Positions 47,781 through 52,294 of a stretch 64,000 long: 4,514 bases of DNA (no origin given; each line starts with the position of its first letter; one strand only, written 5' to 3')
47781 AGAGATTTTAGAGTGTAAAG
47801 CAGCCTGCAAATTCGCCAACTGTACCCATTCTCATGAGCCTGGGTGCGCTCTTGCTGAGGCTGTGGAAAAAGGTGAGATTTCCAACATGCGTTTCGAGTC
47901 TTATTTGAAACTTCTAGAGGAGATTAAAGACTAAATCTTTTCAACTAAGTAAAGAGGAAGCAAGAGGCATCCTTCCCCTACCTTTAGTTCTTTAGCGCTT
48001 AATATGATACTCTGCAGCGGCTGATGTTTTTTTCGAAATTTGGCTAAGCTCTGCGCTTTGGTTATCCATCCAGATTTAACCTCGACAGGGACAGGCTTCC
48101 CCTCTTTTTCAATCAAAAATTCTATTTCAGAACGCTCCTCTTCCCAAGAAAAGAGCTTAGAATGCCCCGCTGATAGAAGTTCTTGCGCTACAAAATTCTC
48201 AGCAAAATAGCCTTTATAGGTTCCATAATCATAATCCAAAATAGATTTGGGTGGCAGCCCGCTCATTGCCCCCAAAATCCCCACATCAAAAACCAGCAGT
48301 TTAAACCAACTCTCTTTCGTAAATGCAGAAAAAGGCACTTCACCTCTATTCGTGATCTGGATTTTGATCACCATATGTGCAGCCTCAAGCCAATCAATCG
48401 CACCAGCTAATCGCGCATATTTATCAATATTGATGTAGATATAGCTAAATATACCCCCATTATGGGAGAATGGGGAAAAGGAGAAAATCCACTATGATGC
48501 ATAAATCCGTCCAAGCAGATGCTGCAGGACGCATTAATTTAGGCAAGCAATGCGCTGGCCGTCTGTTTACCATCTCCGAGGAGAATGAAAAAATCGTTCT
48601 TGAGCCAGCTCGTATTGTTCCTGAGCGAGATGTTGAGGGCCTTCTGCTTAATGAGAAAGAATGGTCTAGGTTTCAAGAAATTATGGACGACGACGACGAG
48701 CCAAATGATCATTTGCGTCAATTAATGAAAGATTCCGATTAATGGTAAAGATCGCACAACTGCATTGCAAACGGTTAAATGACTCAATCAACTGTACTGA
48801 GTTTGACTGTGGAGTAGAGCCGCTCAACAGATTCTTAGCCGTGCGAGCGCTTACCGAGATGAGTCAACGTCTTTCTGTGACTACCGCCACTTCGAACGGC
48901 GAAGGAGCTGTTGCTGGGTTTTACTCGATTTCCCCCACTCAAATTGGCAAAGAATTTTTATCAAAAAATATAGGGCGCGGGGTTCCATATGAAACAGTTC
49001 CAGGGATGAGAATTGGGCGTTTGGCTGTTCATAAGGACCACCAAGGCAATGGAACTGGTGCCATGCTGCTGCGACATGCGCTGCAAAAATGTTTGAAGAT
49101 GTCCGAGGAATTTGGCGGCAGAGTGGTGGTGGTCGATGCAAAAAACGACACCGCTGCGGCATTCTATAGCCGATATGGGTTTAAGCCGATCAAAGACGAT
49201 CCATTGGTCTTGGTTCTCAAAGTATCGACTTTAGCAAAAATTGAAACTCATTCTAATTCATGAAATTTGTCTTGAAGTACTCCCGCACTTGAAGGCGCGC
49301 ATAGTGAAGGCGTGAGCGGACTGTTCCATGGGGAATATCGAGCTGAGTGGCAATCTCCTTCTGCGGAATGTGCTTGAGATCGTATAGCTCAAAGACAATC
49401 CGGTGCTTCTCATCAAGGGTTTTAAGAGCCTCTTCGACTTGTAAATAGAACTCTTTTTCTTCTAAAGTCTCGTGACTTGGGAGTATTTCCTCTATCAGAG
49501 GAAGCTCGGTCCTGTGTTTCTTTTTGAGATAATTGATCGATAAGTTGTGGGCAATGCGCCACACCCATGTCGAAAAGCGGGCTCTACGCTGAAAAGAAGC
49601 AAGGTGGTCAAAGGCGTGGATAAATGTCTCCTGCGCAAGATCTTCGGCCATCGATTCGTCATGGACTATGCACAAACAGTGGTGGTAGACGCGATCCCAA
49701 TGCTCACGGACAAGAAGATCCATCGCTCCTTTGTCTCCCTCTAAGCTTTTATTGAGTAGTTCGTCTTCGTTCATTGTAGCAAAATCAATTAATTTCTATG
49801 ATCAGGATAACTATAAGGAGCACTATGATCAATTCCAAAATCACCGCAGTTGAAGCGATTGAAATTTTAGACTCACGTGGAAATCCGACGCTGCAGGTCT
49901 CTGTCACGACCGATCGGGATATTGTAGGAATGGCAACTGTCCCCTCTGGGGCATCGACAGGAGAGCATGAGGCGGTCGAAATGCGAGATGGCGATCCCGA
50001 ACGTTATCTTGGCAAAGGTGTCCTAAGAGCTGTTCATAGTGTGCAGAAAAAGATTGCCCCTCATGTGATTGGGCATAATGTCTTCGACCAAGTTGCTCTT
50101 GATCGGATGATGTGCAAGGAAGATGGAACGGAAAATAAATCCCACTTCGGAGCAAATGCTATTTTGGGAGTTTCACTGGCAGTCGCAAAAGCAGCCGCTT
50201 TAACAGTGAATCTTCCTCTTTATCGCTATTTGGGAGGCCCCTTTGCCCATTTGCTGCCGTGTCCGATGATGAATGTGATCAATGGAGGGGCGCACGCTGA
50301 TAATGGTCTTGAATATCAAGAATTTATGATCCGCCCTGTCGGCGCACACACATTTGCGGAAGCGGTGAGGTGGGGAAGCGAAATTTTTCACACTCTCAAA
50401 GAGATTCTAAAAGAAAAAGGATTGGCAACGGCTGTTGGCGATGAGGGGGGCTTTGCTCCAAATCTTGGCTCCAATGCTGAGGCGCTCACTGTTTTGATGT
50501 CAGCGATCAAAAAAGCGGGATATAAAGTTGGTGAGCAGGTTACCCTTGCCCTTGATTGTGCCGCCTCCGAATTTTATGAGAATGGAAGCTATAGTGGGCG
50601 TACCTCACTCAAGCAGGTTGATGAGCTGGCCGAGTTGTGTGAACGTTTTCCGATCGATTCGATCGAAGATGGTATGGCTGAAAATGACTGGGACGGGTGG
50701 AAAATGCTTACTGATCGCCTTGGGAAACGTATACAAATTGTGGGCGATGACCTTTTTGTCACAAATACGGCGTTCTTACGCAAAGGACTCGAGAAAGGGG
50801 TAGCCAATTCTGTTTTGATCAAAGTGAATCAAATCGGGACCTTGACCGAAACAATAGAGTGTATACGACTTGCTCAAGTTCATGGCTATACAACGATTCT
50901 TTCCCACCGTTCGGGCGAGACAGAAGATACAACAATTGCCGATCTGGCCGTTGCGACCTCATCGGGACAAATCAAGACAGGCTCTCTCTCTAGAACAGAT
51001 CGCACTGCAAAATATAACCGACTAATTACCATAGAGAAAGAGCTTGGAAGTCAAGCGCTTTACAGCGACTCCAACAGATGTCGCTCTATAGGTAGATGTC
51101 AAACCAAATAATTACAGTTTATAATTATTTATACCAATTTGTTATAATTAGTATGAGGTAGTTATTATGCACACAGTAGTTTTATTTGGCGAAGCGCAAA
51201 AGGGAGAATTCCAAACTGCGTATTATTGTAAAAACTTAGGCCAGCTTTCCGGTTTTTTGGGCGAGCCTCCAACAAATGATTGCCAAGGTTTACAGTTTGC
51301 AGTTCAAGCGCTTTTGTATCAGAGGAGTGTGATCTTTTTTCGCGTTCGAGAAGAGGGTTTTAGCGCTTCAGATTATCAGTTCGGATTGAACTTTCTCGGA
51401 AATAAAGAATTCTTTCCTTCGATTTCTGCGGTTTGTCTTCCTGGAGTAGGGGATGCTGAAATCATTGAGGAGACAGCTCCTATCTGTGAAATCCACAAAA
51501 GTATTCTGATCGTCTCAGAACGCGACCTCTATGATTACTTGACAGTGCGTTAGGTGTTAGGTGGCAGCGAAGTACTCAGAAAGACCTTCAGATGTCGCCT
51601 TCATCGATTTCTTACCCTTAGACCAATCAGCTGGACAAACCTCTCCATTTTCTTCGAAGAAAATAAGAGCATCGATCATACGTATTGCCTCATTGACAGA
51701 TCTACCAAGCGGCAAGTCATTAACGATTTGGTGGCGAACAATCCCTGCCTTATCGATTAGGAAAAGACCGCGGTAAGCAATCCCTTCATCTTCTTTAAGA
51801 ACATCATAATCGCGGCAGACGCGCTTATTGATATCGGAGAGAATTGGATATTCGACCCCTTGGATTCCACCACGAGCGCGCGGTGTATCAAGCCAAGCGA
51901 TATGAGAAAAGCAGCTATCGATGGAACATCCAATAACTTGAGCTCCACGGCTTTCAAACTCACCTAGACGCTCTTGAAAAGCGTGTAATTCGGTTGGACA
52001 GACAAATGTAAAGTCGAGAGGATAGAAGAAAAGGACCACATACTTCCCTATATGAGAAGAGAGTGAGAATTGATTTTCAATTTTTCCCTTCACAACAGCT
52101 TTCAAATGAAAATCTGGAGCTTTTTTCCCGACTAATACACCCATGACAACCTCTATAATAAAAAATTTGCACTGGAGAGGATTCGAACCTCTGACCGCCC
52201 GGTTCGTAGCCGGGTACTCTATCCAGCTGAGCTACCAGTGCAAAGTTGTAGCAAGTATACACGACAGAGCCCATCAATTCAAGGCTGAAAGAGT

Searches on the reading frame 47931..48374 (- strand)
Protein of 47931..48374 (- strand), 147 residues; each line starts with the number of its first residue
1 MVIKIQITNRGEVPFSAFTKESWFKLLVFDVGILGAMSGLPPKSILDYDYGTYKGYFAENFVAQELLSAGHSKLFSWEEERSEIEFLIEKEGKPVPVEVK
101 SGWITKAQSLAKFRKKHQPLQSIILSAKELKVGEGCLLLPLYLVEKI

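Call 75: search_protein_families(library=pfam, proteins=[window:47931-48374:-], max_evalue=0.001)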
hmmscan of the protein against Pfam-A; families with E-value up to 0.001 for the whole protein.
window:47931-48374:- (147 aa): 1 family
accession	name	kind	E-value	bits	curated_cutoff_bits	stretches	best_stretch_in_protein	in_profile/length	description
PF13635.12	DUF4143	-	4.8e-16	59.3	28.1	1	14-102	69-160/160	Domain of unknown function (DUF4143)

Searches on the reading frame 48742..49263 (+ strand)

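Call 75: search_protein_families(library=pfam, proteins=[window:48742-49263:+], max_evalue=0.001)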
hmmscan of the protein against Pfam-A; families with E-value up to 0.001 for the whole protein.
window:48742-49263:+ (173 aa): 4 families
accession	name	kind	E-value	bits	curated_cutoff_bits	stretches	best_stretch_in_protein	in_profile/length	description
PF13508.13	Acetyltransf_7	-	2.5e-11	44.2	27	1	81-149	28-84/84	Acetyltransferase (GNAT) domain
PF00583.31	Acetyltransf_1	-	4.3e-10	40.3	20.7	1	51-147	40-116/116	Acetyltransferase (GNAT) family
PF13673.13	Acetyltransf_10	-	5.5e-10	39.8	23.6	1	89-151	52-111/128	Acetyltransferase (GNAT) domain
PF08445.16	FR47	-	3.5e-05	24.1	22.1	1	89-150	22-80/86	FR47-like protein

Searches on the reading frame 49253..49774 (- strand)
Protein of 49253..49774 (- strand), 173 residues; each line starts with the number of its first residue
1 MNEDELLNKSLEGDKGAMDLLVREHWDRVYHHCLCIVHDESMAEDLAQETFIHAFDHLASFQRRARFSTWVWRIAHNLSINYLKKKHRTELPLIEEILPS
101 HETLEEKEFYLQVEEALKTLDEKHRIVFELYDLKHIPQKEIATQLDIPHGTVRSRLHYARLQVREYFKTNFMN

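Call 75: search_protein_families(library=pfam, proteins=[window:49253-49774:-], max_evalue=0.001)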
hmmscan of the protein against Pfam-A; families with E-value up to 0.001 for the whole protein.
window:49253-49774:- (173 aa): 4 families
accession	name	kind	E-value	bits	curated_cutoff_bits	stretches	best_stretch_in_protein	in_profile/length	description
PF04542.20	Sigma70_r2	-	1.5e-16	60.3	24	1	21-89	1-71/71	Sigma-70 region 2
PF04545.22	Sigma70_r4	-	2.5e-12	46.5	24.1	1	116-165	1-50/50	Sigma-70, region 4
PF08281.18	Sigma70_r4_2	-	4.1e-12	46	25.7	1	111-161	2-52/54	Sigma-70, region 4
PF07638.17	Sigma70_ECF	-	0.0002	21.8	21.1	0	104-164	117-180/185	ECF sigma factor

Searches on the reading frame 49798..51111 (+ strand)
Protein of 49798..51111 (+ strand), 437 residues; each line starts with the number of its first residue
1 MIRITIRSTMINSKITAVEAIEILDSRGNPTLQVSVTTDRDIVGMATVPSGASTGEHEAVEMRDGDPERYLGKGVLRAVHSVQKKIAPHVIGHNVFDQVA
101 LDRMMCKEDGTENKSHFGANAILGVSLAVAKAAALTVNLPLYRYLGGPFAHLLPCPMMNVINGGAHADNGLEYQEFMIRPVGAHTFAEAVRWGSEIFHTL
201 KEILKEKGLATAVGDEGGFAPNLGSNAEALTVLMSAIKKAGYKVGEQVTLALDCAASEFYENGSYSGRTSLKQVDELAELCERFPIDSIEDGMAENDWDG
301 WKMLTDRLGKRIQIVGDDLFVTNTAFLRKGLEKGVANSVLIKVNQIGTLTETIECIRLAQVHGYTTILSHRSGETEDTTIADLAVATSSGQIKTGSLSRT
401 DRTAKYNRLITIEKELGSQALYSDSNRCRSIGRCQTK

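Call 41: search_protein_families(library=pfam, proteins=[window:49798-51111:+], max_evalue=0.0001)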
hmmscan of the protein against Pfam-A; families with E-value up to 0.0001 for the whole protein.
window:49798-51111:+ (437 aa): 3 families
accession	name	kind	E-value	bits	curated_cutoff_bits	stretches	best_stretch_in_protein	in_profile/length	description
PF00113.28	Enolase_C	-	5.5e-120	400.6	21.5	1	151-427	2-292/296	Enolase, C-terminal TIM barrel domain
PF03952.21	Enolase_N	-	1.9e-55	187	35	1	15-145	1-131/131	Enolase, N-terminal domain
PF13378.12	MR_MLE_C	-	1.7e-07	31.7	29.4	1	237-393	34-175/219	Enolase C-terminal domain-like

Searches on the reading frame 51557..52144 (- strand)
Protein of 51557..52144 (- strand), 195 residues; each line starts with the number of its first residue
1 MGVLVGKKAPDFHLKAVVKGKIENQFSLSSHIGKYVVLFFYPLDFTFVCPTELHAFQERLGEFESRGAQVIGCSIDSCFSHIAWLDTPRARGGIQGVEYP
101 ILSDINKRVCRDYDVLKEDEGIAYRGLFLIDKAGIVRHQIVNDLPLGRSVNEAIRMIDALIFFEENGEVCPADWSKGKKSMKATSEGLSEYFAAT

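Call 75: search_protein_families(library=pfam, proteins=[window:51557-52144:-], max_evalue=0.001)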
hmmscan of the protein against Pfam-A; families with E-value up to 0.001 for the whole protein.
window:51557-52144:- (195 aa): 3 families
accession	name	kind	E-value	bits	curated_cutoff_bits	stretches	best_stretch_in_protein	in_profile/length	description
PF00578.27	AhpC-TSA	-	6.3e-39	133.2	26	1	5-138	1-123/124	AhpC/TSA family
PF08534.16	Redoxin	-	7.4e-16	58.7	26.6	1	5-147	2-139/148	Redoxin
PF10417.14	1-cysPrx_C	-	1.8e-08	34.6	21.1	1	162-192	4-39/41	C-terminal domain of 1-Cys peroxiredoxin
